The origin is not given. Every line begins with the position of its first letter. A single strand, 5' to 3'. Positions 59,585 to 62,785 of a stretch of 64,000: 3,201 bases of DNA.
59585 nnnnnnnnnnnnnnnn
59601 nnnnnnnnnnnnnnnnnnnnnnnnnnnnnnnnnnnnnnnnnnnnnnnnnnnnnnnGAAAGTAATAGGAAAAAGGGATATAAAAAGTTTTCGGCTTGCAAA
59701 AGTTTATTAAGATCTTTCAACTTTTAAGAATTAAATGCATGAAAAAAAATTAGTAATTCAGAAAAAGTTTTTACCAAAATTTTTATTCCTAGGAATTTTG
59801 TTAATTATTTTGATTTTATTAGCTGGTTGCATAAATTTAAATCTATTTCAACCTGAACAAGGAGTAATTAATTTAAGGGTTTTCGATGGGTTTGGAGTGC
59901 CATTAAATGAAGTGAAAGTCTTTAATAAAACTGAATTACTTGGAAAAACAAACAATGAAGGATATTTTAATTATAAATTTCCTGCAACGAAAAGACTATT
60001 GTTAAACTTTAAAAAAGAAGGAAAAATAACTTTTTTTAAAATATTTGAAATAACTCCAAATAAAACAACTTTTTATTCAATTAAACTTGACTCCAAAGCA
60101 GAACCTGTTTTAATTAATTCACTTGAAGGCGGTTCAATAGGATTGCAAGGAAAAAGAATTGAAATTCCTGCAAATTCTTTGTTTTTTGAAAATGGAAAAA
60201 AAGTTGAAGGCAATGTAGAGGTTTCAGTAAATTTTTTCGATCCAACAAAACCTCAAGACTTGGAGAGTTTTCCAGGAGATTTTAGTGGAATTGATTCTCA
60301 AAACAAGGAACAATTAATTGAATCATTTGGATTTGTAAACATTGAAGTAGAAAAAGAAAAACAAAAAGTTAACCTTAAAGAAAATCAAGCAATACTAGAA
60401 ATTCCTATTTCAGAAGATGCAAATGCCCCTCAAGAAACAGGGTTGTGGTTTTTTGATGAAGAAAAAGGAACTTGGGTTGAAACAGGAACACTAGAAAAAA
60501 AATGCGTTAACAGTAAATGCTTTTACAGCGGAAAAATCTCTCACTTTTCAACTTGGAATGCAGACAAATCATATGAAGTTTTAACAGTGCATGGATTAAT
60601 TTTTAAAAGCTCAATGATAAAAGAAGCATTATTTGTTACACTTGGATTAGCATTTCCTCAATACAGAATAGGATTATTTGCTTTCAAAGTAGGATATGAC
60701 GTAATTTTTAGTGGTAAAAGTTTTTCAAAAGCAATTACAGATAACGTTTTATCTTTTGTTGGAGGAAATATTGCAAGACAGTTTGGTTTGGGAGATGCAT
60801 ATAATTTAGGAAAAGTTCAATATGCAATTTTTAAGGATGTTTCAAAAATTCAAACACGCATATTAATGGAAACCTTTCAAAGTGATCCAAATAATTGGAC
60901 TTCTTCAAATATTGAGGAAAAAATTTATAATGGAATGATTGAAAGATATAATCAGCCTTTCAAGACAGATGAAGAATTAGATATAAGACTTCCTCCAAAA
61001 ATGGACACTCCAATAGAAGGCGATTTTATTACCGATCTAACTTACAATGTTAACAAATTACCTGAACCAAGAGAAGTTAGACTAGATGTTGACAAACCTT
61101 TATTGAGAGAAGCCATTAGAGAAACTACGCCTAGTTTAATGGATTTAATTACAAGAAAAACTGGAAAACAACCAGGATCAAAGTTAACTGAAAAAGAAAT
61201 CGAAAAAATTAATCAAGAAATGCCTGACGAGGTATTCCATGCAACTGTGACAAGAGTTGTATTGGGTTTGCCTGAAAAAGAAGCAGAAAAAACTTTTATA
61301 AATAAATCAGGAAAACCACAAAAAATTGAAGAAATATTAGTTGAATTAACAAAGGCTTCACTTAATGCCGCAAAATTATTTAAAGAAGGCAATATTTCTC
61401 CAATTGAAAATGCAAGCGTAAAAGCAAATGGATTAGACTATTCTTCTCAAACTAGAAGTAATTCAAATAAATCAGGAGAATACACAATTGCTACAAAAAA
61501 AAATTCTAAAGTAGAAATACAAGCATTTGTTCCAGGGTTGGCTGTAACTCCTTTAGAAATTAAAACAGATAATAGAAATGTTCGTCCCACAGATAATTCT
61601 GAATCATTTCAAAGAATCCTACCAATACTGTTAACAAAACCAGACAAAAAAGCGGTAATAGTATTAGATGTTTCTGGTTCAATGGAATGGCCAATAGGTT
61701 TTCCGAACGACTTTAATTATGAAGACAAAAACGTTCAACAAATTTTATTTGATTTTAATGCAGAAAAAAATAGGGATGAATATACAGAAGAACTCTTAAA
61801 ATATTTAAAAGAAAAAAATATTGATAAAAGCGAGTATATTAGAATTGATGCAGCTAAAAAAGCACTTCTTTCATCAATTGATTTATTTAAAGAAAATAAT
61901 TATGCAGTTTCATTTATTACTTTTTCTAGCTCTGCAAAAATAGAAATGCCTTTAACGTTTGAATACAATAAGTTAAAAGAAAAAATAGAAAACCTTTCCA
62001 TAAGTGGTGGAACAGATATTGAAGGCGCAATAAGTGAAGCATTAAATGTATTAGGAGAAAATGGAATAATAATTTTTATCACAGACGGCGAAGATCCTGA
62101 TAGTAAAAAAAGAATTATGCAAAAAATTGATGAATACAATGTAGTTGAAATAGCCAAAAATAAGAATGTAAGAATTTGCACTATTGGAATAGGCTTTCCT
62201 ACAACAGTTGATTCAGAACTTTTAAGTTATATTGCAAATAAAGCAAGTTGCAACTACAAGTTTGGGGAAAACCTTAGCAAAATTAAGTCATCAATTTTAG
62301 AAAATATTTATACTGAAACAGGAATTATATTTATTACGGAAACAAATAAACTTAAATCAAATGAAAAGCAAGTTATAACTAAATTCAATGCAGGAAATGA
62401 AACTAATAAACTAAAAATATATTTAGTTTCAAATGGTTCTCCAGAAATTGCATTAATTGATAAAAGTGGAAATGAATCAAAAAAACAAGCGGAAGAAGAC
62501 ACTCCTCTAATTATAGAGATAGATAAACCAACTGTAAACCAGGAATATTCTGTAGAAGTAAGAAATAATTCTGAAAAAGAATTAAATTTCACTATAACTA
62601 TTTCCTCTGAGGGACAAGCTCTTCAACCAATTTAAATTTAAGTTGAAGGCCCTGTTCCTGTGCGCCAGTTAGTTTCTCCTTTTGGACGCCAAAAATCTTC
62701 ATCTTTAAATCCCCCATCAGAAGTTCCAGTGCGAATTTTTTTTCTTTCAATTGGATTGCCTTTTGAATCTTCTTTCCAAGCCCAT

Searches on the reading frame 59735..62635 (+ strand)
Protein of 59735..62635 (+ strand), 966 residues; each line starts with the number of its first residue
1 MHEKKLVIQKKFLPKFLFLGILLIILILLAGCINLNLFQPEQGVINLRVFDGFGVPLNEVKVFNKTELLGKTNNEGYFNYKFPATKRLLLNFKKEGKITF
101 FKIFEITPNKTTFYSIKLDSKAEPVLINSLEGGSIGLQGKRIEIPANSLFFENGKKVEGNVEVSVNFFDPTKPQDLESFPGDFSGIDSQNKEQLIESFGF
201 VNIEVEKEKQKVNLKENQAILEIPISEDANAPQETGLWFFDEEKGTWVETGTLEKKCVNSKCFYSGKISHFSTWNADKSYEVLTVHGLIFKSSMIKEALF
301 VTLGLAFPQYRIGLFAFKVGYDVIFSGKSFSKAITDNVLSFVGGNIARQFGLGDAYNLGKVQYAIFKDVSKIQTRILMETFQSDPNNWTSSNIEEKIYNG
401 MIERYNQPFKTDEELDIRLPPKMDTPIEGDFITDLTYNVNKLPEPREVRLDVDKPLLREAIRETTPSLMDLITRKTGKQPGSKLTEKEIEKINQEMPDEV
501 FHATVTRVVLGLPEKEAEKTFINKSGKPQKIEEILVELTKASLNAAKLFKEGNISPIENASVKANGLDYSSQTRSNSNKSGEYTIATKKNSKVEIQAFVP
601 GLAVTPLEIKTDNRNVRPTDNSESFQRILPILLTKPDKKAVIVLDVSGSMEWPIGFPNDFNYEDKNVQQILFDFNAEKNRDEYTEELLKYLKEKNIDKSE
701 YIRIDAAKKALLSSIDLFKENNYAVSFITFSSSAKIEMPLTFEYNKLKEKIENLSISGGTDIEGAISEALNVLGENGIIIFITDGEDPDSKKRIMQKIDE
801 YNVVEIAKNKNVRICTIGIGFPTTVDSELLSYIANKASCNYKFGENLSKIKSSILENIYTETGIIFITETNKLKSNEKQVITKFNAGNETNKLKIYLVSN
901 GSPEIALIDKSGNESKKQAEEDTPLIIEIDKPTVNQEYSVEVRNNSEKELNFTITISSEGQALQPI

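Call 11: search_protein_families(library=pfam, proteins=[window:59735-62635:+])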
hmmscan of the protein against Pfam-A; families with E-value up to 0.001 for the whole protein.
window:59735-62635:+ (966 aa): 4 families
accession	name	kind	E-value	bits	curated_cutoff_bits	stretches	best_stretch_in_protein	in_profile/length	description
PF13519.12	VWA_2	-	8.9e-16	58.9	27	1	703-786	20-107/107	von Willebrand factor type A domain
PF00092.34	VWA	-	2.8e-12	47.6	23.8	1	696-851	6-169/174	von Willebrand factor type A domain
PF05762.20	VWA_CoxE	-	0.00022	21.2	26.4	0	725-800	91-174/222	VWA domain containing CoxE-like protein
PF13620.12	CarboxypepD_reg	-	0.00028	21.6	32.3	0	555-602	12-59/82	Carboxypeptidase regulatory-like domain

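Call 58: find_encoding_contigs(protein=window:59735-62635:+, flank=10000, max_places=3)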
Protein window:59735-62635:+ (966 aa): no gene with exactly this product is on record in the collection.
